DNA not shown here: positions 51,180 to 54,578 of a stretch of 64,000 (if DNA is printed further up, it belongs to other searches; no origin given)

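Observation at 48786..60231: Candidate novel system: T1SS (dead-C39 ABC plus HlyD) fused to a Sel1 protein, a TPR-GT2-GT-B glycosyltransferase, a ChW-like repeat orphan and a GT4 enzyme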

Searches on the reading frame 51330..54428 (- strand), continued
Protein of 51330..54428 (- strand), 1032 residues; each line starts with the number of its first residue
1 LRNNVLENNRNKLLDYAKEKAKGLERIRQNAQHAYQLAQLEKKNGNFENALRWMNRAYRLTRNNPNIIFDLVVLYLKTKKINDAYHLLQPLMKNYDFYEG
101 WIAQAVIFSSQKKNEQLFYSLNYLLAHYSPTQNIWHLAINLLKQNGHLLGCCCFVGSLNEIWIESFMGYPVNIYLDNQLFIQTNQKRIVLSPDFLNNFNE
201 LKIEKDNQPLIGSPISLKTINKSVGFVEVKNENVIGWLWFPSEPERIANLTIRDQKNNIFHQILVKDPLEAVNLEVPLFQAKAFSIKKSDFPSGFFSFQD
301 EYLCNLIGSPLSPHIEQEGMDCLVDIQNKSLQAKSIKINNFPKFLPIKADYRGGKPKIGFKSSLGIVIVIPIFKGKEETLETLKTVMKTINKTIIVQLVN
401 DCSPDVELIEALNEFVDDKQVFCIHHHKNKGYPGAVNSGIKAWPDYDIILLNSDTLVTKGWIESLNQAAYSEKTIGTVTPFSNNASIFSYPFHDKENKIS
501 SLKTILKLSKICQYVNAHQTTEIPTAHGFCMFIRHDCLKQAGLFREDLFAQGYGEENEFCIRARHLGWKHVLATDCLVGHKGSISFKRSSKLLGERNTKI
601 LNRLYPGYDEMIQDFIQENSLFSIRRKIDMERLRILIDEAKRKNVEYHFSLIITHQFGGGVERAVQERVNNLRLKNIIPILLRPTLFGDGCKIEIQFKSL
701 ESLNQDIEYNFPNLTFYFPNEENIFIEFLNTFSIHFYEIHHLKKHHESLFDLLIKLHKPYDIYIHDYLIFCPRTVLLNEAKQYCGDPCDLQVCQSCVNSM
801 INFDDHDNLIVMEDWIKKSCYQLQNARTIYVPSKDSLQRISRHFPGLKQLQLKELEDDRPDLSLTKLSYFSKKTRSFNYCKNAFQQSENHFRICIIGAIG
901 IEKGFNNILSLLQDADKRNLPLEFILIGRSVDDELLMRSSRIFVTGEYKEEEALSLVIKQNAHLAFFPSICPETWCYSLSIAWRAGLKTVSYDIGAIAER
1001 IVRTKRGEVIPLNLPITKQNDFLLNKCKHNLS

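Call 38: search_dna_similar(query=window:51330-54428:-, collection=plasmids, mode=protein, max_rows=40, max_evalue=1e-10)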
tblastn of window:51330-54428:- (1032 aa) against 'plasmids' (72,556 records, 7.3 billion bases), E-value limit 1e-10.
Records with a match: 97; places in all: 110; records where one place covers at least 80% of the query: 7.
Best place of each record, by identity: <60% 97.
By first word of the organism name: Escherichia 14; Bradyrhizobium 14; Azospirillum 10; Enterobacter 5; Paracoccus 4; Thioclava 4; Bacillus 4; Dinoroseobacter 3; Komagataeibacter 2; Rhodospirillum 2; and 28 more.
By predicted mobility (MOB-suite, as given by PLSDB): non-mobilizable 55; mobilizable 26; conjugative 16.
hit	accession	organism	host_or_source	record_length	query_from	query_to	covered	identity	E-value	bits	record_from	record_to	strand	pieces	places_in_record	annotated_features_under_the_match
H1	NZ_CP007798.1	Azospirillum argentinense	Triticum aestivum L.,Root,wheat ...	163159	195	1025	81%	34.4%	9e-147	493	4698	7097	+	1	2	glycosyltransferase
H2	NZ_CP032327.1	Azospirillum argentinense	soil sample,Agricultural field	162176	195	1025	81%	34.3%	7e-145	487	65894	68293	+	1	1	glycosyltransferase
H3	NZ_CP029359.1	Azospirillum thermophilum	cell culture,hot spring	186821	187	1032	82%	31.8%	4e-133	452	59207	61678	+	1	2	glycosyltransferase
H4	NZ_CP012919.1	Azospirillum brasilense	Digitaria eriantha,microbe,root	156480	190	1025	81%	32.1%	6e-140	473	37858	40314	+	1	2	glycosyltransferase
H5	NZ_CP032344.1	Azospirillum brasilense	soil sample,Agricultural field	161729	190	1025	81%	32.1%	6e-140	473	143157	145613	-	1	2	glycosyltransferase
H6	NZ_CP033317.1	Azospirillum brasilense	rhizosphere soil of Digitaria ...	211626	190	1025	81%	32.1%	6e-140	473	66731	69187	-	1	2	glycosyltransferase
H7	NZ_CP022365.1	Azospirillum sp. TSH58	single cell,paddy soils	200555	197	1025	80%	32.0%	3e-136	462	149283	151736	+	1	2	glycosyltransferase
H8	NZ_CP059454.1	Azospirillum brasilense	Prokaryotes,soil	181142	201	1025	80%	31.3%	4e-135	458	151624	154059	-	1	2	glycosyltransferase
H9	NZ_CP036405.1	Komagataeibacter saccharivorans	whole organism,fruit fly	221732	210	1025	79%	30.5%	4e-109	382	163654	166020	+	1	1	glycosyltransferase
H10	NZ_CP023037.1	Komagataeibacter saccharivorans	vinegar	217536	210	1025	79%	30.3%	1e-109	384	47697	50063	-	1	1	glycosyltransferase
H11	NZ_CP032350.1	Azospirillum brasilense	soil sample,Agricultural field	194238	373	1025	63%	35.8%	7e-129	440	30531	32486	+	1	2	glycosyltransferase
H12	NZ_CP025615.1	Niveispirillum cyanobacteriorum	sing cell,cyanobacterial aggregates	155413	365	1001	62%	33.5%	1e-97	347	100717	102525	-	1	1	glycosyltransferase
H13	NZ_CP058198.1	Enterobacter roggenkampii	culture,Wastewater influent sample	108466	361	1013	63%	30.4%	7e-83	303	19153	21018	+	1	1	glycosyltransferase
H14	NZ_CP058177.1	Enterobacter hormaechei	culture,Freshwater sample from ...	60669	365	1000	62%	30.9%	4e-87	316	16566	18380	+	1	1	glycosyltransferase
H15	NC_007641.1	Rhodospirillum rubrum ATCC 11170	-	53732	368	1022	63%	29.8%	4e-86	313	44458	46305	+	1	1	glycosyltransferase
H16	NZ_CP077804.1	Rhodospirillum rubrum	cell culture,culture collection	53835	368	1022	63%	29.8%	4e-86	313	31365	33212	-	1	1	glycosyltransferase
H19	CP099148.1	Escherichia coli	culture,Pooled soil sample collected ...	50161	366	1022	64%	28.3%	1e-64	247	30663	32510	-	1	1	glycosyltransferase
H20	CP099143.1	Escherichia coli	culture,Pooled soil sample collected ...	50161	366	1022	64%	28.3%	1e-64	247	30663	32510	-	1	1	glycosyltransferase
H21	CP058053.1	Escherichia coli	culture,Pooled pig faecal samples ...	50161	366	1022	64%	28.3%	1e-64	247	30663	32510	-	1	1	glycosyltransferase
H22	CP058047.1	Escherichia coli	culture,Pooled pig faecal samples ...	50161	366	1022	64%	28.3%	1e-64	247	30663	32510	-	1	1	glycosyltransferase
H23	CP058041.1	Escherichia coli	culture,Pooled pig faecal samples ...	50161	366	1022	64%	28.3%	1e-64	247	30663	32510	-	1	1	glycosyltransferase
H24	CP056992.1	Escherichia coli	culture,Pooled pig faecal samples ...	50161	366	1022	64%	28.3%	1e-64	247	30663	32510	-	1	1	glycosyltransferase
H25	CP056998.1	Escherichia coli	culture,Pooled pig faecal samples ...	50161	366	1022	64%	28.3%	1e-64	247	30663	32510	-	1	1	glycosyltransferase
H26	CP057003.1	Escherichia coli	culture,Pooled pig faecal samples ...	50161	366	1022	64%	28.3%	1e-64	247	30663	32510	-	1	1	glycosyltransferase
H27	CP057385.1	Escherichia coli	culture,Pooled pig faecal samples ...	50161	366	1022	64%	28.3%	1e-64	247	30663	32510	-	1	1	glycosyltransferase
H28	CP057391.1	Escherichia coli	culture,Pooled pig faecal samples ...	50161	366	1022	64%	28.3%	1e-64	247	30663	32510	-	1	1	glycosyltransferase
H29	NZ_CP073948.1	Escherichia coli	Poultry,pure culture,Cloacal sample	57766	366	1022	64%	28.3%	1e-64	247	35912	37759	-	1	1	glycosyltransferase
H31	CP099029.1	Escherichia coli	culture,Pooled faeces sample collected ...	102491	366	1022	64%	28.0%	3e-63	243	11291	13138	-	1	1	glycosyltransferase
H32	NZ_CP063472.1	Escherichia coli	chicken meat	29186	366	1022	64%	28.0%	3e-63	243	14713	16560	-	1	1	glycosyltransferase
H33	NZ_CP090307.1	Escherichia coli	Homo sapiens,faeces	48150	366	1022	64%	28.0%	1e-62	241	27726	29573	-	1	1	glycosyltransferase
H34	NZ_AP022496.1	Citrobacter portucalensis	-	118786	366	1022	64%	27.8%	1e-64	247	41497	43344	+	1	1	glycosyltransferase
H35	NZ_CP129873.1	Klebsiella pneumoniae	Homo sapiens,whole organism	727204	366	1022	64%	27.8%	3e-63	243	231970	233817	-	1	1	glycosyltransferase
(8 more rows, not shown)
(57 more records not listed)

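Call 39: get_annotated_region(hit=H4, flank=14000)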
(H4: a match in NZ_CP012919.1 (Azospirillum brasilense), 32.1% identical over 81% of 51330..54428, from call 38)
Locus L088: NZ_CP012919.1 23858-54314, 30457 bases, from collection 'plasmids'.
description: Azospirillum brasilense strain Sp 7 plasmid ABSP7_p5, complete sequence
organism: Azospirillum brasilense (NCBI taxid 192)
taxonomy: Bacteria; Pseudomonadota; Alphaproteobacteria; Rhodospirillales; Azospirillaceae; Azospirillum; Azospirillum brasilense
host: -; source: Digitaria eriantha,microbe,root; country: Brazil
typing (MOB-suite, as given by PLSDB): non-mobilizable; replicon rep_cluster_771
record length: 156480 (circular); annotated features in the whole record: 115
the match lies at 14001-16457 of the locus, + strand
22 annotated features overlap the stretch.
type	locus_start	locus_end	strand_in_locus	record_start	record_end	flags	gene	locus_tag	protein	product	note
CDS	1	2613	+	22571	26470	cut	-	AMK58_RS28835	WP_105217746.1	glycosyltransferase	-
CDS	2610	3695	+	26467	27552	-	-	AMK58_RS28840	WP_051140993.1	glycosyltransferase family A protein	-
CDS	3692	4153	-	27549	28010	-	-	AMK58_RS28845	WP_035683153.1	IS5/IS1182 family transposase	-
CDS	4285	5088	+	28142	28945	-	-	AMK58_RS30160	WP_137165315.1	class I SAM-dependent methyltransferase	-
CDS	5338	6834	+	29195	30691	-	-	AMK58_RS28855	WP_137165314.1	hypothetical protein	-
CDS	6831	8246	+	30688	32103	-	-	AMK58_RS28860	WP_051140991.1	ABC transporter ATP-binding protein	-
CDS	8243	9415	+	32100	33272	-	-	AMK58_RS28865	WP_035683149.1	acyltransferase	-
CDS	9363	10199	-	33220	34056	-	-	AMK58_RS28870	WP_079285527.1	ABC transporter permease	-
CDS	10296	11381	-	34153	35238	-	-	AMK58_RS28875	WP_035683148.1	glycosyltransferase family 4 protein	-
CDS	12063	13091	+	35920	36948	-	-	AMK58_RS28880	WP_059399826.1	calcium-binding protein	-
CDS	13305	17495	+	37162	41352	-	-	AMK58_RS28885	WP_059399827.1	glycosyltransferase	-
CDS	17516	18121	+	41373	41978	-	-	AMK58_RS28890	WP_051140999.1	class I SAM-dependent methyltransferase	-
CDS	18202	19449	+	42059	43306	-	-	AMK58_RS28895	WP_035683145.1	glycosyltransferase family 4 protein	-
CDS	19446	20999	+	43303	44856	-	-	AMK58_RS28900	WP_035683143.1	class I SAM-dependent methyltransferase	-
CDS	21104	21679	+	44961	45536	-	gmhA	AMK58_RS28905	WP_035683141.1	D-sedoheptulose 7-phosphate isomerase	GO:0009244 - lipopolysaccharide core region biosynthetic process [Evidence IEA]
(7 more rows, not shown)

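Call 40: get_annotated_region(hit=H19, flank=9000)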
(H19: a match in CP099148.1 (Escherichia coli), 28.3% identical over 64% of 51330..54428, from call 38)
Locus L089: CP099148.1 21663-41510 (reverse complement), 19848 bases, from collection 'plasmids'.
description: Escherichia coli strain RHB28-SO-C01 plasmid unnamed1, complete sequence
organism: Escherichia coli (NCBI taxid 562)
taxonomy: Bacteria; Pseudomonadota; Gammaproteobacteria; Enterobacterales; Enterobacteriaceae; Escherichia; Escherichia coli
host: -; source: culture,Pooled soil sample collected from floor of pig farm; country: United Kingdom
typing (MOB-suite, as given by PLSDB): mobilizable; replicon IncFIA,IncFIB,rep_cluster_1760
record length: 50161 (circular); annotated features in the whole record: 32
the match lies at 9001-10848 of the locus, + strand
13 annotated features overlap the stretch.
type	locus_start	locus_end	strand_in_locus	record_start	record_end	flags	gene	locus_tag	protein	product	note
CDS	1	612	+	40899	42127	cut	-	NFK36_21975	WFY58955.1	IS3 family transposase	-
CDS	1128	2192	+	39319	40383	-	rfbB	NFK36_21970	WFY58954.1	dTDP-glucose 4,6-dehydratase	-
CDS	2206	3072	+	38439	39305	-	rfbA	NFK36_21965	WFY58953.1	glucose-1-phosphate thymidylyltransferase RfbA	-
CDS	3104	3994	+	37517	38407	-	rfbD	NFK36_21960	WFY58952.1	dTDP-4-dehydrorhamnose reductase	-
CDS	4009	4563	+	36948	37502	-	rfbC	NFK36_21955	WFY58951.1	dTDP-4-dehydrorhamnose 3,5-epimerase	-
CDS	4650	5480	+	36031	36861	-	-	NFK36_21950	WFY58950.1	glycosyltransferase family 2 protein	-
CDS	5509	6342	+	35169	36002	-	-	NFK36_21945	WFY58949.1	ABC transporter permease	-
CDS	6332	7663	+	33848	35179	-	-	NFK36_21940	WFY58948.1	ABC transporter ATP-binding protein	-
CDS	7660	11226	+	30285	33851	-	-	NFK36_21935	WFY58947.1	glycosyltransferase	-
CDS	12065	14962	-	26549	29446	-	-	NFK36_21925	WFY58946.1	Tn3-like element Tn5403 family transposase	-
CDS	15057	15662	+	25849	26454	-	-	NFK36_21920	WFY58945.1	recombinase family protein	-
CDS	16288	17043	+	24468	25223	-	repE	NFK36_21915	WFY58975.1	replication initiation protein RepE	-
CDS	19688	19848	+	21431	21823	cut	-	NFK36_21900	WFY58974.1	cysteine hydrolase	-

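Call 53: find_related_loci(query=A3, collection=metagenome_contigs, flank=10000)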
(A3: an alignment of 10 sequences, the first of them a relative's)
Query A3 (1352 aa) in metagenome_contigs; peptide patterns used: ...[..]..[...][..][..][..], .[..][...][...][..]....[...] (x = any residue, [..] = any of these).
600 stretches matched a pattern (row limit reached: there are more); 522 encode a relative of the query (tblastn E <= 1e-3); the best 80 are kept; 80 distinct loci.
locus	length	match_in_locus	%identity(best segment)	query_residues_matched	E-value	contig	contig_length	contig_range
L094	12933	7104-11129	68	2-1331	0e+0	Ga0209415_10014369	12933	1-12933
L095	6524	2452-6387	68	2-1308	0e+0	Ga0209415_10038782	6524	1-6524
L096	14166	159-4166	64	2-1326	0e+0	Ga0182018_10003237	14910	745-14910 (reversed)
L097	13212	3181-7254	63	4-1342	0e+0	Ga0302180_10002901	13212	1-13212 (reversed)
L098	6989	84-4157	63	4-1342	0e+0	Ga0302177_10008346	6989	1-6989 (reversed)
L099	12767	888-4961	63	4-1342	0e+0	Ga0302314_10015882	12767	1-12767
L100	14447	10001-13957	64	2-1308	0e+0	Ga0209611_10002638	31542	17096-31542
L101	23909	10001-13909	65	2-1305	0e+0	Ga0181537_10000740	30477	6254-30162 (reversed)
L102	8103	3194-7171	64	6-1327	0e+0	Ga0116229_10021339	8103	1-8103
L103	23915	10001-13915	65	15-1308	0e+0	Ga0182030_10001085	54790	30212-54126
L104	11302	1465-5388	67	1-1317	0e+0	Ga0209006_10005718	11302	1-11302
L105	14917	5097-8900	64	2-1307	0e+0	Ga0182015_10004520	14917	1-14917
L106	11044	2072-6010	61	2-1335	0e+0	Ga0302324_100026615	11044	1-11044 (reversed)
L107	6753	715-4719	61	6-1348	0e+0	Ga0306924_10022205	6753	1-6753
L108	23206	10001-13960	58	2-1320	0e+0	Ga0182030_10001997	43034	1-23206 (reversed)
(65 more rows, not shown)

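Call 73: find_homologous_proteins(query=A5, max_evalue=1e-10)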
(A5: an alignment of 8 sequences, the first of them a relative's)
Query A5 (8 sequences) (428 aa, profile of the alignment): 612 proteins with E <= 1e-10 among 8000 candidates; the best 120 are listed.
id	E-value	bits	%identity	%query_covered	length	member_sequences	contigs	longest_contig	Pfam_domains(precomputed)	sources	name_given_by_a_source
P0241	1.3e-111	391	100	100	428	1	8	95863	PF00353.26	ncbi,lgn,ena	-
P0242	1.1e-88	316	33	24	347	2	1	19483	-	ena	-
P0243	1.2e-81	293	32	68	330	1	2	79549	PF00353.26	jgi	jgi:Ca2+-binding RTX toxin-like protein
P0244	1.1e-73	267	34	60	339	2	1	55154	PF00353.26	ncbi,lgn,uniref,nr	ncbi:calcium-binding protein [Azospirillum brasilense]|uniref:calcium-binding protein n=1 Tax=Azospi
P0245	1.9e-69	253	31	61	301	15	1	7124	PF00353.26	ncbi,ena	-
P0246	6.7e-69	251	32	61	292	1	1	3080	PF00353.26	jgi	-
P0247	4.5e-61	225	31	61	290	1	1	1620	-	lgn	-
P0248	2.0e-56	210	26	61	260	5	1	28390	-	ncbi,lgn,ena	-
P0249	5.8e-54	202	32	70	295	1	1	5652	PF00353.26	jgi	jgi:Ca2+-binding RTX toxin-like protein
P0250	5.9e-54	202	32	73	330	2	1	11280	PF00353.26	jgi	jgi:Ca2+-binding RTX toxin-like protein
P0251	2.5e-53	200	31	60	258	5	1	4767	PF00353.26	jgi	-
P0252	4.1e-52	196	30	71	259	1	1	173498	PF00353.26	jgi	jgi:Ca2+-binding RTX toxin-like protein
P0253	1.9e-51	193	32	66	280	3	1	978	-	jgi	-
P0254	1.3e-50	191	38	14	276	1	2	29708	PF00353.26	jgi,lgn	jgi:Ca2+-binding RTX toxin-like protein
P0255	6.7e-50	188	34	99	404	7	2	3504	PF00353.26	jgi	jgi:Ca2+-binding RTX toxin-like protein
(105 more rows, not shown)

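Call 76: predict_structure(alignment_id=A4)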
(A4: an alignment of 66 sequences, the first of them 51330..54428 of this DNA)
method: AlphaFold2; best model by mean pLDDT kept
length: 1032 residues; sequences in the alignment: 66
mean_pLDDT: 90.9   pTM: 0.89
mean pLDDT of the five models: 90.9, 90.2, 89.2, 88.9, 88.7
residues with pLDDT >= 90: 788; 70-90: 187; 50-70: 44; < 50: 13
segments of 3 or more residues with pLDDT < 50: 803-806, 882-885
pLDDT, mean of each block of 10 residues (from residue 1): 71 87 90 96 96 96 92 96 95 93 97 98 98 97 96 96 94 95 96 86 96 95 93 94 93 95 90 70 95 95 92 93 80 61 89 91 95 94 96 97 92 94 95 96 98 95 97 97 93 86 93 96 91 97 93 92 97 96 75 91 96 92 96 94 94 90 91 94 92 90 76 94 94 94 88 88 92 88 89 89 61 93 94 93 93 87 76 50 57 95 96 97 96 94 93 90 95 86 93 94 95 96 93 58
secondary structure, 60 per line:
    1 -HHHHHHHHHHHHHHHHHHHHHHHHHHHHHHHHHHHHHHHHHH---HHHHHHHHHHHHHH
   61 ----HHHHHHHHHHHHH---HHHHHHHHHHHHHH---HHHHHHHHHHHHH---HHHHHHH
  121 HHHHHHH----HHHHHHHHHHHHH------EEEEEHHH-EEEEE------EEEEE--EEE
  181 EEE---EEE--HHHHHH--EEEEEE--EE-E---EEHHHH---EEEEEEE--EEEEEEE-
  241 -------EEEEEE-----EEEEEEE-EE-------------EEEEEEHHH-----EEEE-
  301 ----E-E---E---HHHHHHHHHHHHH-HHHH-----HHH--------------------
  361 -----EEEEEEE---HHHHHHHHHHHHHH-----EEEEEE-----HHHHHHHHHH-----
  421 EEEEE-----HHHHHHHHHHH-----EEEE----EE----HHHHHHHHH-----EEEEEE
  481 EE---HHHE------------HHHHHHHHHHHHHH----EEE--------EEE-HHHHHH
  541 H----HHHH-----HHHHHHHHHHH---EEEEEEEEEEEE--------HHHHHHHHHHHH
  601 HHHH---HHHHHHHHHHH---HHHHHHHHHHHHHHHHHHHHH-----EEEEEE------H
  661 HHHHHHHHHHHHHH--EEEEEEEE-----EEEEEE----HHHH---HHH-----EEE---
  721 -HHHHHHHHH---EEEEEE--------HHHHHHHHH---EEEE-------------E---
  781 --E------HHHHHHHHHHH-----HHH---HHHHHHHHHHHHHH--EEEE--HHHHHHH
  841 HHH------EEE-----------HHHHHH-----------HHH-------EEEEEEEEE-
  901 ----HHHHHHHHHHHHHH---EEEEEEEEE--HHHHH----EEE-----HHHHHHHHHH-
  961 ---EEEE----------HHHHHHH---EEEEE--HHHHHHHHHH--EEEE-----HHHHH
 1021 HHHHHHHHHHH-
elements in order (helices of 4 or more, strands of 3 or more residues): H2-43 H47-60 H65-77 H81-94 H98-110 H114-127 H132-144 E151-155 E160-164 E171-175 E178-183 E187-189 H192-197 E200-205 H217-220 E224-230 E233-239 E248-253 E259-265 E282-287 E296-299 H315-327 H329-332 E366-372 H376-389 E395-400 H406-415 E421-425 H431-441 E447-450 H461-469 E475-482 H502-515 E520-522 E531-533 H535-541 H546-549 H555-565 E569-580 H589-604 H608-618 H622-642 E648-653 H660-674 E677-684 E690-695 H700-703 E715-717 H722-730 E734-739 H748-756 E760-763 H790-800 H812-825 E828-831 H834-843 E850-852 H864-869 E891-899 H905-918 E922-930 H933-937 E942-944 H950-959 E964-967 H978-984 E988-992 H995-1004 E1007-1010 H1016-1031
